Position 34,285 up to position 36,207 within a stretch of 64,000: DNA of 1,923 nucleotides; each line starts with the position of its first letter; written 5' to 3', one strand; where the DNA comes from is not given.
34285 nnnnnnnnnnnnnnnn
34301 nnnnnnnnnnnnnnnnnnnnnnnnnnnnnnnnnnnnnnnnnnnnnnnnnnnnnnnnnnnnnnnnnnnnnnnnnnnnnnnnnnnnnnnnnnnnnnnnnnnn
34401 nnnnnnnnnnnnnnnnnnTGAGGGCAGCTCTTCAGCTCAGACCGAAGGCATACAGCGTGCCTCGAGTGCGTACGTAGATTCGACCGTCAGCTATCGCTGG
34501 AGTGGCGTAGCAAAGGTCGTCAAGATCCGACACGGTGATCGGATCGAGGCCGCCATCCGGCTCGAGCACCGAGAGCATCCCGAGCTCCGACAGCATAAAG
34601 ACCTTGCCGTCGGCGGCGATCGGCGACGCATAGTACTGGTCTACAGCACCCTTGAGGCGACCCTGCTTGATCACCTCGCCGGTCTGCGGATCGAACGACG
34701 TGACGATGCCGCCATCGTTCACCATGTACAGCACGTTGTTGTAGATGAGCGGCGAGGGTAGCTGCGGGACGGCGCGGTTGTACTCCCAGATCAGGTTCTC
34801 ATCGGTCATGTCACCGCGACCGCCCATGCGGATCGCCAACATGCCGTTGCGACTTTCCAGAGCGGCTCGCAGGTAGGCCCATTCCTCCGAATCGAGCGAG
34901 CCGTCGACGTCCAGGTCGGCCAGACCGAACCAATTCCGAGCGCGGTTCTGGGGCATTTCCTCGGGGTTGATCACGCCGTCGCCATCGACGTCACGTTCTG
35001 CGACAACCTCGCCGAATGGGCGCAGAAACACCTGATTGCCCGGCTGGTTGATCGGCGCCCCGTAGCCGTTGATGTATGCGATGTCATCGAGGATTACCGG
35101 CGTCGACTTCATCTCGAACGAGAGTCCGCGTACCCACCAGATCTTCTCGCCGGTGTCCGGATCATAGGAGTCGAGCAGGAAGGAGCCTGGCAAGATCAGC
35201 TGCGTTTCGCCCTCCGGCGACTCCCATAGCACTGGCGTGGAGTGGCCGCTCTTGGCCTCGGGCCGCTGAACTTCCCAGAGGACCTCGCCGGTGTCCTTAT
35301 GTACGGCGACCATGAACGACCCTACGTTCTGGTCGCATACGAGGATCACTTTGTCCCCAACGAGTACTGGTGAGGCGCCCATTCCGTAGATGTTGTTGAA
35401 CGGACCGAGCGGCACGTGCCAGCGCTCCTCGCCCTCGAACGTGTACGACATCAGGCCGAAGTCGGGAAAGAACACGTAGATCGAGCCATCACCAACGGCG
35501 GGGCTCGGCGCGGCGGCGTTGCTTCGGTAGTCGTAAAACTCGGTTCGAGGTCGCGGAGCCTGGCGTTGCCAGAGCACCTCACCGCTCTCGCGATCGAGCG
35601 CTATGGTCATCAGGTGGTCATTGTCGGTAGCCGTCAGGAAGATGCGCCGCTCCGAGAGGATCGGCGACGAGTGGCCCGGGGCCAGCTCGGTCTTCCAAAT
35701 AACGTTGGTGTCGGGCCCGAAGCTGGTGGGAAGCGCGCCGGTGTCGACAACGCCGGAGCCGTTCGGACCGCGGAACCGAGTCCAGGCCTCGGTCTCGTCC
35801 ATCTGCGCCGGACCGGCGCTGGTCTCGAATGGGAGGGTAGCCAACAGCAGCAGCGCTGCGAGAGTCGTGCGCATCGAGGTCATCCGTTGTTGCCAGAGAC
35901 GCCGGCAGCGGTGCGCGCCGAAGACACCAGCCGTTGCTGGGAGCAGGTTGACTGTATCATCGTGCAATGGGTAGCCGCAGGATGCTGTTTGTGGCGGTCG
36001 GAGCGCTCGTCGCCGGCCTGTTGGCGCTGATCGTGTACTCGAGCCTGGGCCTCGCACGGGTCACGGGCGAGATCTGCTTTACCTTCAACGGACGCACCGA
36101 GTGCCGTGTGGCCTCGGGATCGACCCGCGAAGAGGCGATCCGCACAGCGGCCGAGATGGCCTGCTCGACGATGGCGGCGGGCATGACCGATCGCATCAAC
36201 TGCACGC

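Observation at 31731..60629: Three nonsense codons (2 TAG, 1 TAA) in otherwise intact genes within 64 kb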

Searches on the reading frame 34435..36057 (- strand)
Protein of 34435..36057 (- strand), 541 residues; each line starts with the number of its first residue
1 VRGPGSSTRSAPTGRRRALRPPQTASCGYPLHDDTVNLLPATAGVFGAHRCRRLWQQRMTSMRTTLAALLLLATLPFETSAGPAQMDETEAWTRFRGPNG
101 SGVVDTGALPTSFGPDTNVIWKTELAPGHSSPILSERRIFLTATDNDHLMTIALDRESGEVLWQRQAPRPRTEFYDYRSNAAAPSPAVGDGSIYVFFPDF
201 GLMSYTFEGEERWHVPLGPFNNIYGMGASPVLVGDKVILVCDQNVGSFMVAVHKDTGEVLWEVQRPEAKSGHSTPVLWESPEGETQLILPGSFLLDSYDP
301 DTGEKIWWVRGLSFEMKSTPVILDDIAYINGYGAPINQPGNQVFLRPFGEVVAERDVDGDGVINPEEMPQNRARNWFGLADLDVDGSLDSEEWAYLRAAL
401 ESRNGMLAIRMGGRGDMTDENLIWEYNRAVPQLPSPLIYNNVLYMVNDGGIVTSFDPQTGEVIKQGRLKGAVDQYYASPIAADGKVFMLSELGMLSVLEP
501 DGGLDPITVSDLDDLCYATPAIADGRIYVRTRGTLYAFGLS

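Call 11: search_protein_families(library=pfam, proteins=[window:34435-36057:-], max_evalue=0.01)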
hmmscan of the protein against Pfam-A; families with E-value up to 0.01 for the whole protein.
window:34435-36057:- (541 aa): 5 families
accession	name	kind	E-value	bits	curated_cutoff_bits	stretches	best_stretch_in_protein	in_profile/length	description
PF13360.13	PQQ_2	-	7.3e-21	75.3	27.6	3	116-240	52-175/233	Outer membrane protein assembly factor BamB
PF13570.13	Beta-prop_ACSF4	-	3.4e-09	37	133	2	117-284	123-270/329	Beta-alanine-activating enzyme, beta-propeller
PF01011.28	PQQ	-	3.1e-06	26.6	26.7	0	238-280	549-589/595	Glucose/ethanol/alcohol dehydrogenase, beta-propeller domain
PF00036.39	EF-hand_1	-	2.2e-05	24.1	25.4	0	354-368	8-22/29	EF hand domain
PF13202.12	EF-hand_5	-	0.00013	21.7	25.9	0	376-393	4-21/25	EF hand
